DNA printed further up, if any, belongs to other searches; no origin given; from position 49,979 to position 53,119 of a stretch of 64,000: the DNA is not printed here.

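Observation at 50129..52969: Standalone 946-aa STAND NTPase with N-terminal PadR-like wHTH and C-terminal TPR-like sensor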

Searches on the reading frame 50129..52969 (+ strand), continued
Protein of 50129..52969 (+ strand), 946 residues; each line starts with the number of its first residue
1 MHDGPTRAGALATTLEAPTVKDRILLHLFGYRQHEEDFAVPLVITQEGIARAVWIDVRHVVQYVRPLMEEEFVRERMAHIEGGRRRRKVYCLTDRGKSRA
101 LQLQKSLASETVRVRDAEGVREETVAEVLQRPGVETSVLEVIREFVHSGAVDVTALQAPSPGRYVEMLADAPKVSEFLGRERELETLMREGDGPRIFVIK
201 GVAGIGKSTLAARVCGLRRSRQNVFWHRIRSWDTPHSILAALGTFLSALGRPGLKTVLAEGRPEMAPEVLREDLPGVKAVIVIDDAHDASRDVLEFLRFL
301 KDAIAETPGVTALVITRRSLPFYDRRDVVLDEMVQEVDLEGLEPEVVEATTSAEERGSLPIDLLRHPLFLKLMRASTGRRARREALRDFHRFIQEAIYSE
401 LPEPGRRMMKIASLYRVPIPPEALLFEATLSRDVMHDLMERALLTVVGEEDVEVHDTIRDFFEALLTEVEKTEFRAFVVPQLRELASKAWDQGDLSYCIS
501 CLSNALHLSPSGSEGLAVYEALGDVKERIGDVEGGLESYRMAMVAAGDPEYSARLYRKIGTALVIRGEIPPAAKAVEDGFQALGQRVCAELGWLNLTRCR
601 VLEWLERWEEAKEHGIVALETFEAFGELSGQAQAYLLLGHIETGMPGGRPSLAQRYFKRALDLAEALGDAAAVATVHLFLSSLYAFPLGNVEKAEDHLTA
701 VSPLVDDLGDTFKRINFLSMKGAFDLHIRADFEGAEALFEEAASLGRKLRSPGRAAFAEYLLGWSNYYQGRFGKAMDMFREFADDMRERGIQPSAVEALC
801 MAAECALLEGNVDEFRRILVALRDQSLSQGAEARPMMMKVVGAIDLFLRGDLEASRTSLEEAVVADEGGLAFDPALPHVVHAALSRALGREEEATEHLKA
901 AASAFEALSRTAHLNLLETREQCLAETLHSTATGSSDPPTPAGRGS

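Call 93: search_protein_families(library=pfam, proteins=[P0258, P0265, P0268, P0285, P0287, P0288, P0296, P0235, P0245, P0275], max_evalue=0.001)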
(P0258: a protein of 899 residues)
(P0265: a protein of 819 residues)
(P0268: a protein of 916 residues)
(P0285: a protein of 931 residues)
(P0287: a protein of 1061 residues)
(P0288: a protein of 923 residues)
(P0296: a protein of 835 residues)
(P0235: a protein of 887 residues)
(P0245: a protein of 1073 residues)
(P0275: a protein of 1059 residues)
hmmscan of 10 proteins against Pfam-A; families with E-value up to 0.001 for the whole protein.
P0258 (899 aa): 28 families (the best 25 are shown)
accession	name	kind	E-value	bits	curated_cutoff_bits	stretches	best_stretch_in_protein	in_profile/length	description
PF13424.12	TPR_12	-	1e-44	151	30.1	3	731-803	2-76/77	Tetratricopeptide repeat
PF00515.34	TPR_1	-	2.3e-36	122.6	27.8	3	732-764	1-33/34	Tetratricopeptide repeat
PF07719.23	TPR_2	-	2e-26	90.3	27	3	732-764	1-33/34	Tetratricopeptide repeat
PF13374.12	TPR_10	-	1.1e-21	76.6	27.5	2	692-724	2-34/42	Tetratricopeptide repeat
PF13181.12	TPR_8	-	2e-21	74.7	25.7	2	732-763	1-32/34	Tetratricopeptide repeat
PF13176.12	TPR_7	-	2.3e-19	68.2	27.9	0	696-727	3-34/36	Tetratricopeptide repeat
PF17874.7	TPR_MalT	-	1.8e-15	57.5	45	2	609-765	5-155/336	MalT-like TPR region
PF13414.12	TPR_11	-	1.8e-15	56.8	26.8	0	702-720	4-22/42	TPR repeat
PF13432.12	TPR_16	-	2.3e-14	53.9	32.7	2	698-761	3-60/65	Tetratricopeptide repeat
PF13191.12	AAA_16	-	1.4e-11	45.7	32.6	1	228-353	2-152/167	AAA ATPase domain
PF01637.24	ATPase_2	-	2.7e-11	44.2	33.2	1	228-432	1-223/225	ATPase domain predominantly from Archaea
PF14938.12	SNAP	-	7.4e-11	42.5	25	1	703-797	85-180/282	Soluble NSF attachment protein, SNAP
PF13401.12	AAA_22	-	9.1e-10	39.4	27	1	248-362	6-112/130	AAA domain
PF10602.15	RPN7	-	1.5e-08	35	29.6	0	707-793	11-97/174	26S proteasome subunit RPN7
PF13428.12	TPR_14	-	2.1e-08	34.5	23.5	0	698-725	7-34/44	Tetratricopeptide repeat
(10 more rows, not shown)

P0265 (819 aa): 16 families
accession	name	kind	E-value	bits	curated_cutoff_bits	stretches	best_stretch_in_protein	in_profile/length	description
PF13424.12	TPR_12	-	2.3e-21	76.2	30.1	2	712-783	3-76/77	Tetratricopeptide repeat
PF07719.23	TPR_2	-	6e-14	51.4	27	0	713-740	2-29/34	Tetratricopeptide repeat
PF13181.12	TPR_8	-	1.5e-13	50.1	25.7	2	713-743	2-32/34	Tetratricopeptide repeat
PF00515.34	TPR_1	-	2.3e-11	43.4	27.8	0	673-702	2-31/34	Tetratricopeptide repeat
PF01637.24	ATPase_2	-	2.4e-07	31.2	33.2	1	213-420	1-224/225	ATPase domain predominantly from Archaea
PF13176.12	TPR_7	-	3.8e-07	30.1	27.9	0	714-744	1-31/36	Tetratricopeptide repeat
PF13191.12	AAA_16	-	6.7e-07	30.4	32.6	1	213-259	2-51/167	AAA ATPase domain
PF24883.2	NPHP3_N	-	2.7e-06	28.1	24.8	1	223-360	12-164/164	Nephrocystin 3, N-terminal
PF00931.28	NB-ARC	-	3.4e-06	26.9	23.5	1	217-327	2-109/248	NB-ARC domain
PF24885.1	TPR_NPHP3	-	4.4e-06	26.7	100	1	660-744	87-173/239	Nephrocystin-3 TPR domain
PF13374.12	TPR_10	-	6.6e-06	26.4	27.5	0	765-781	15-31/42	Tetratricopeptide repeat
PF05729.18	NACHT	-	7.8e-06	26.3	26.7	1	234-394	2-160/167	NACHT domain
PF13401.12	AAA_22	-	2.4e-05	25.1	27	1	231-347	4-110/130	AAA domain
PF17874.7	TPR_MalT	-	0.00041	20.2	45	0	585-726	30-175/336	MalT-like TPR region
PF13174.12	TPR_6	-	0.00051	21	26.3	0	675-697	3-25/33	Tetratricopeptide repeat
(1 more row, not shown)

P0268 (916 aa): 13 families
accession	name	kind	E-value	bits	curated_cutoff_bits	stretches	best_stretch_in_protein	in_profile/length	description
PF13424.12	TPR_12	-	5.6e-23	81.4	30.1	2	720-789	4-75/77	Tetratricopeptide repeat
PF07719.23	TPR_2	-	1.1e-19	69.3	27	1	720-750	2-32/34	Tetratricopeptide repeat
PF00515.34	TPR_1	-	2.3e-18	65.6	27.8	2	720-749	2-31/34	Tetratricopeptide repeat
PF13181.12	TPR_8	-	3e-14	52.3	25.7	1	720-748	2-30/34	Tetratricopeptide repeat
PF13191.12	AAA_16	-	2.7e-11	44.7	32.6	1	213-353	2-166/167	AAA ATPase domain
PF20720.3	nSTAND3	-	3.8e-06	27.1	27.2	1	218-269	5-58/155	Novel STAND NTPase 3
PF06745.19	ATPase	-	2.1e-05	24.4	26.6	0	227-257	16-46/231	KaiC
PF13176.12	TPR_7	-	2.7e-05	24.4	27.9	0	685-708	5-28/36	Tetratricopeptide repeat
PF13432.12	TPR_16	-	3.6e-05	24.5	32.7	0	682-710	34-62/65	Tetratricopeptide repeat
PF13374.12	TPR_10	-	9.2e-05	22.8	27.5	0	722-752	5-35/42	Tetratricopeptide repeat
PF13173.12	AAA_14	-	0.00041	20.8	27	0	230-330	2-76/129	AAA domain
PF25201.1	nSTAND6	-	0.00065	20.2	27.7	0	214-248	2-36/148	Novel STAND NTPase 6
PF13545.12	HTH_Crp_2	-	0.00065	20.1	27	0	18-68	6-56/70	Crp-like helix-turn-helix domain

P0285 (931 aa): 9 families
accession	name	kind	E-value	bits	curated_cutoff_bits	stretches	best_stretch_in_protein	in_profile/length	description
PF13424.12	TPR_12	-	1.5e-14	54.3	30.1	1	476-547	2-75/77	Tetratricopeptide repeat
PF13401.12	AAA_22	-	1.4e-12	48.5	27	1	145-270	4-120/130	AAA domain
PF13191.12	AAA_16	-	9.4e-08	33.2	32.6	1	129-256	2-156/167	AAA ATPase domain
PF20703.3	nSTAND1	-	1.3e-05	25.4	27.1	1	127-228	14-114/379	Novel STAND NTPase 1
PF14559.12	TPR_19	-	1.4e-05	25.7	25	0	488-544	2-52/68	Tetratricopeptide repeat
PF20720.3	nSTAND3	-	3.8e-05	23.9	27.2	1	133-191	4-61/155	Novel STAND NTPase 3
PF13374.12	TPR_10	-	0.00011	22.5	27.5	0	754-786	2-34/42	Tetratricopeptide repeat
PF25201.1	nSTAND6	-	0.00017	22.1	27.7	1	130-173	2-45/148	Novel STAND NTPase 6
PF07719.23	TPR_2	-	0.00019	21.8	27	0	517-543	1-27/34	Tetratricopeptide repeat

P0287 (1061 aa): 21 families
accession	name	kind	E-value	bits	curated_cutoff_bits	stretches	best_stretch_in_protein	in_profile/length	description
PF13424.12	TPR_12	-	6.2e-40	135.7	30.1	4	889-959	1-72/77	Tetratricopeptide repeat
PF05763.18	DUF835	-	2.7e-27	95.6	33.1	1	171-289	18-136/136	Protein of unknown function (DUF835)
PF07719.23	TPR_2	-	2e-23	81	27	2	1012-1043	1-32/34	Tetratricopeptide repeat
PF00515.34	TPR_1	-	8.9e-20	70.1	27.8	2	891-921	1-31/34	Tetratricopeptide repeat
PF13181.12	TPR_8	-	7.7e-18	63.5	25.7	2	891-920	1-30/34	Tetratricopeptide repeat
PF13374.12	TPR_10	-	9.2e-14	51.4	27.5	0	891-924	2-35/42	Tetratricopeptide repeat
PF14938.12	SNAP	-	3.9e-12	46.7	25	0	728-883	36-187/282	Soluble NSF attachment protein, SNAP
PF17874.7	TPR_MalT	-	6.5e-11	42.5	45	1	858-1043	8-192/336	MalT-like TPR region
PF13191.12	AAA_16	-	7.2e-11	43.3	32.6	1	347-478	2-158/167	AAA ATPase domain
PF01637.24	ATPase_2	-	1.2e-10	42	33.2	1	347-551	1-223/225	ATPase domain predominantly from Archaea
PF13176.12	TPR_7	-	1.4e-09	37.7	27.9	0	893-920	1-28/36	Tetratricopeptide repeat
PF13401.12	AAA_22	-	6.1e-09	36.7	27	1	364-489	3-120/130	AAA domain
PF10602.15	RPN7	-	8.3e-07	29.3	29.6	1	870-998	15-139/174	26S proteasome subunit RPN7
PF13428.12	TPR_14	-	3.5e-06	27.6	23.5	0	816-842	6-32/44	Tetratricopeptide repeat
PF00931.28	NB-ARC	-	4.7e-06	26.5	23.5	1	353-557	4-205/248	NB-ARC domain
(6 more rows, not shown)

P0288 (923 aa): 14 families
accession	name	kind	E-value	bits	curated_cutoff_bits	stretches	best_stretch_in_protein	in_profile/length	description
PF13424.12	TPR_12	-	4.3e-15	56.1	30.1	2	749-819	4-76/77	Tetratricopeptide repeat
PF13191.12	AAA_16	-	3.3e-11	44.4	32.6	1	202-344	1-167/167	AAA ATPase domain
PF07719.23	TPR_2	-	1e-09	38.2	27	0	792-819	5-32/34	Tetratricopeptide repeat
PF13374.12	TPR_10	-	1.1e-07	32.1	27.5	0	749-777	3-31/42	Tetratricopeptide repeat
PF13401.12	AAA_22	-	4e-07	30.9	27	1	223-346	6-121/130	AAA domain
PF13181.12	TPR_8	-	9.4e-07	29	25.7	0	710-737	3-30/34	Tetratricopeptide repeat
PF01637.24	ATPase_2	-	5e-06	26.9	33.2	1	203-347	1-155/225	ATPase domain predominantly from Archaea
PF24885.1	TPR_NPHP3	-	8.3e-06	25.8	100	1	698-774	89-167/239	Nephrocystin-3 TPR domain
PF13176.12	TPR_7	-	1.8e-05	24.9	27.9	0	750-776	1-27/36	Tetratricopeptide repeat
PF00931.28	NB-ARC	-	8e-05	22.4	23.5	1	211-317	6-109/248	NB-ARC domain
PF24883.2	NPHP3_N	-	8.3e-05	23.3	24.8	1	222-288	22-92/164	Nephrocystin 3, N-terminal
PF13238.12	AAA_18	-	9.8e-05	23.3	29.4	0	225-260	1-31/128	AAA domain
PF00515.34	TPR_1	-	0.00019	21.6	27.8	0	798-820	11-33/34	Tetratricopeptide repeat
PF20720.3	nSTAND3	-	0.00027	21.1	27.2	0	223-265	18-59/155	Novel STAND NTPase 3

P0296 (835 aa): 20 families
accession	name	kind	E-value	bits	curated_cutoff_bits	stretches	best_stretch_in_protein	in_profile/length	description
PF13424.12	TPR_12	-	1e-37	128.6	30.1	3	624-696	2-76/77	Tetratricopeptide repeat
PF00515.34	TPR_1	-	2.2e-23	81.5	27.8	2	666-694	2-30/34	Tetratricopeptide repeat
PF07719.23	TPR_2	-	4.2e-23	80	27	1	505-535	1-31/34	Tetratricopeptide repeat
PF13181.12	TPR_8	-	2.2e-14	52.7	25.7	0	666-695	2-31/34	Tetratricopeptide repeat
PF13374.12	TPR_10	-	2.1e-13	50.2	27.5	0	666-696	3-33/42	Tetratricopeptide repeat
PF17874.7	TPR_MalT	-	5.1e-13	49.4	45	0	667-738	42-113/336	MalT-like TPR region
PF01637.24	ATPase_2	-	2.3e-10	41.1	33.2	1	124-263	1-144/225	ATPase domain predominantly from Archaea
PF13428.12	TPR_14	-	8.2e-10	38.8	23.5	0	505-535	1-31/44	Tetratricopeptide repeat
PF13432.12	TPR_16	-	3.1e-09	37.5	32.7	0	584-608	30-54/65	Tetratricopeptide repeat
PF14938.12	SNAP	-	9.3e-07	29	25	0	560-695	50-185/282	Soluble NSF attachment protein, SNAP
PF13174.12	TPR_6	-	1.1e-06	29.3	26.3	0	508-535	3-30/33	Tetratricopeptide repeat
PF13431.12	TPR_17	-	1.6e-06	28.3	24.4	0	500-525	9-33/34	Tetratricopeptide repeat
PF13191.12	AAA_16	-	1.4e-05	26.1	32.6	1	124-245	2-148/167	AAA ATPase domain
PF13176.12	TPR_7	-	0.00011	22.5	27.9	0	667-695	1-29/36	Tetratricopeptide repeat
PF12895.13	ANAPC3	-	0.00014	22.5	27.2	0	662-726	21-77/82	Anaphase-promoting complex, cyclosome, subunit 3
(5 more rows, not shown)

P0235 (887 aa): 22 families
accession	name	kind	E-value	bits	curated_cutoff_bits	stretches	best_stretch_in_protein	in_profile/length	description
PF13424.12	TPR_12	-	4.5e-44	149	30.1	4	615-688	2-77/77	Tetratricopeptide repeat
PF07719.23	TPR_2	-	6.6e-23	79.3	27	1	616-645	1-30/34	Tetratricopeptide repeat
PF13374.12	TPR_10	-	4.1e-17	62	27.5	1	616-648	2-34/42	Tetratricopeptide repeat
PF00515.34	TPR_1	-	8.8e-17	60.6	27.8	0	616-645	1-30/34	Tetratricopeptide repeat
PF13181.12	TPR_8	-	6e-15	54.5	25.7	1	616-645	1-30/34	Tetratricopeptide repeat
PF13176.12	TPR_7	-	6.4e-13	48.1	27.9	1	618-653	1-36/36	Tetratricopeptide repeat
PF01637.24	ATPase_2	-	1.8e-11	44.7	33.2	1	166-369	1-224/225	ATPase domain predominantly from Archaea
PF17874.7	TPR_MalT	-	9e-11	42.1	45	1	556-728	18-192/336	MalT-like TPR region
PF13191.12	AAA_16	-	7.6e-10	40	32.6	1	166-298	2-161/167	AAA ATPase domain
PF13432.12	TPR_16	-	2.2e-08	34.8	32.7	0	622-681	3-56/65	Tetratricopeptide repeat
PF00931.28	NB-ARC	-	2.9e-08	33.7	23.5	1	174-370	6-201/248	NB-ARC domain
PF20703.3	nSTAND1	-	5.7e-07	29.9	27.1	1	164-310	14-161/379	Novel STAND NTPase 1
PF13428.12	TPR_14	-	6.7e-07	29.8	23.5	0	617-648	2-33/44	Tetratricopeptide repeat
PF24885.1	TPR_NPHP3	-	1e-06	28.8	100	1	575-727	59-213/239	Nephrocystin-3 TPR domain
PF13401.12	AAA_22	-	1.3e-06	29.2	27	1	182-307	4-121/130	AAA domain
PF03551.20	PadR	-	0.00042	20.7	27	0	49-88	36-74/75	Transcriptional regulator PadR-like family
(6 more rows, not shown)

P0245 (1073 aa): 29 families (the best 25 are shown)
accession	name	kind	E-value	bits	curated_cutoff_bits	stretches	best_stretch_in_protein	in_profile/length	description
PF13424.12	TPR_12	-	3e-75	248.8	30.1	6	626-699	2-77/77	Tetratricopeptide repeat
PF00515.34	TPR_1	-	2.8e-57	188.8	27.8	4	749-776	3-30/34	Tetratricopeptide repeat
PF07719.23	TPR_2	-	6.1e-47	154.3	27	2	749-777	3-31/34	Tetratricopeptide repeat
PF13374.12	TPR_10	-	3.7e-43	144.8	27.5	1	748-779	3-34/42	Tetratricopeptide repeat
PF13181.12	TPR_8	-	2.6e-42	139.8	25.7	2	749-776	3-30/34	Tetratricopeptide repeat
PF13176.12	TPR_7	-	3e-31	105.2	27.9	0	630-663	2-35/36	Tetratricopeptide repeat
PF17874.7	TPR_MalT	-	3.2e-24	86.3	45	2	788-902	41-157/336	MalT-like TPR region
PF14938.12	SNAP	-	1.1e-18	68.1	25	2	563-649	90-177/282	Soluble NSF attachment protein, SNAP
PF13432.12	TPR_16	-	1.9e-13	51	32.7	0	913-974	3-58/65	Tetratricopeptide repeat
PF13414.12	TPR_11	-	9.2e-13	48.1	26.8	0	634-648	1-15/42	TPR repeat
PF10602.15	RPN7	-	1.2e-11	45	29.6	0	738-857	28-143/174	26S proteasome subunit RPN7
PF24885.1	TPR_NPHP3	-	6.4e-10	39.3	100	0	618-740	90-216/239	Nephrocystin-3 TPR domain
PF01637.24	ATPase_2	-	1.4e-09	38.6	33.2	1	175-377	1-223/225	ATPase domain predominantly from Archaea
PF13428.12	TPR_14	-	8e-09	35.8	23.5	0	951-975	5-29/44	Tetratricopeptide repeat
PF13174.12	TPR_6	-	1.3e-08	35.4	26.3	0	633-651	6-24/33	Tetratricopeptide repeat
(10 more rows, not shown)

P0275 (1059 aa): 26 families (the best 25 are shown)
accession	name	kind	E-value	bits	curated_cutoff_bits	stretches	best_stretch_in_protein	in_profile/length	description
PF13424.12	TPR_12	-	2.5e-89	294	30.1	8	805-874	5-76/77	Tetratricopeptide repeat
PF07719.23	TPR_2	-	8.3e-45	147.7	27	3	765-791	3-29/34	Tetratricopeptide repeat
PF00515.34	TPR_1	-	1.6e-44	148.4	27.8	6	848-874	6-32/34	Tetratricopeptide repeat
PF13374.12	TPR_10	-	2.2e-40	136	27.5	3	847-876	6-35/42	Tetratricopeptide repeat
PF13181.12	TPR_8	-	8.7e-38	125.7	25.7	3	684-713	2-31/34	Tetratricopeptide repeat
PF13176.12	TPR_7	-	1.9e-33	112.1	27.9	2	847-877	3-33/36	Tetratricopeptide repeat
PF17874.7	TPR_MalT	-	1.6e-20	74.1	45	2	679-798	36-157/336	MalT-like TPR region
PF13428.12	TPR_14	-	9.2e-15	54.1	23.5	0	764-790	2-28/44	Tetratricopeptide repeat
PF14938.12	SNAP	-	3.7e-14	53.3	25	1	694-788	85-180/282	Soluble NSF attachment protein, SNAP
PF01637.24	ATPase_2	-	5.9e-13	49.6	33.2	1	192-396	1-223/225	ATPase domain predominantly from Archaea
PF13432.12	TPR_16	-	1.1e-09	39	32.7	0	729-790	3-58/65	Tetratricopeptide repeat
PF24885.1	TPR_NPHP3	-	2e-08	34.4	100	0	752-868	88-208/239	Nephrocystin-3 TPR domain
PF13401.12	AAA_22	-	4.8e-08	33.8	27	1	210-337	4-123/130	AAA domain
PF10602.15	RPN7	-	4.9e-08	33.3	29.6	0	822-952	15-143/174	26S proteasome subunit RPN7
PF13414.12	TPR_11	-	1.3e-07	31.6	26.8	0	850-874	1-25/42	TPR repeat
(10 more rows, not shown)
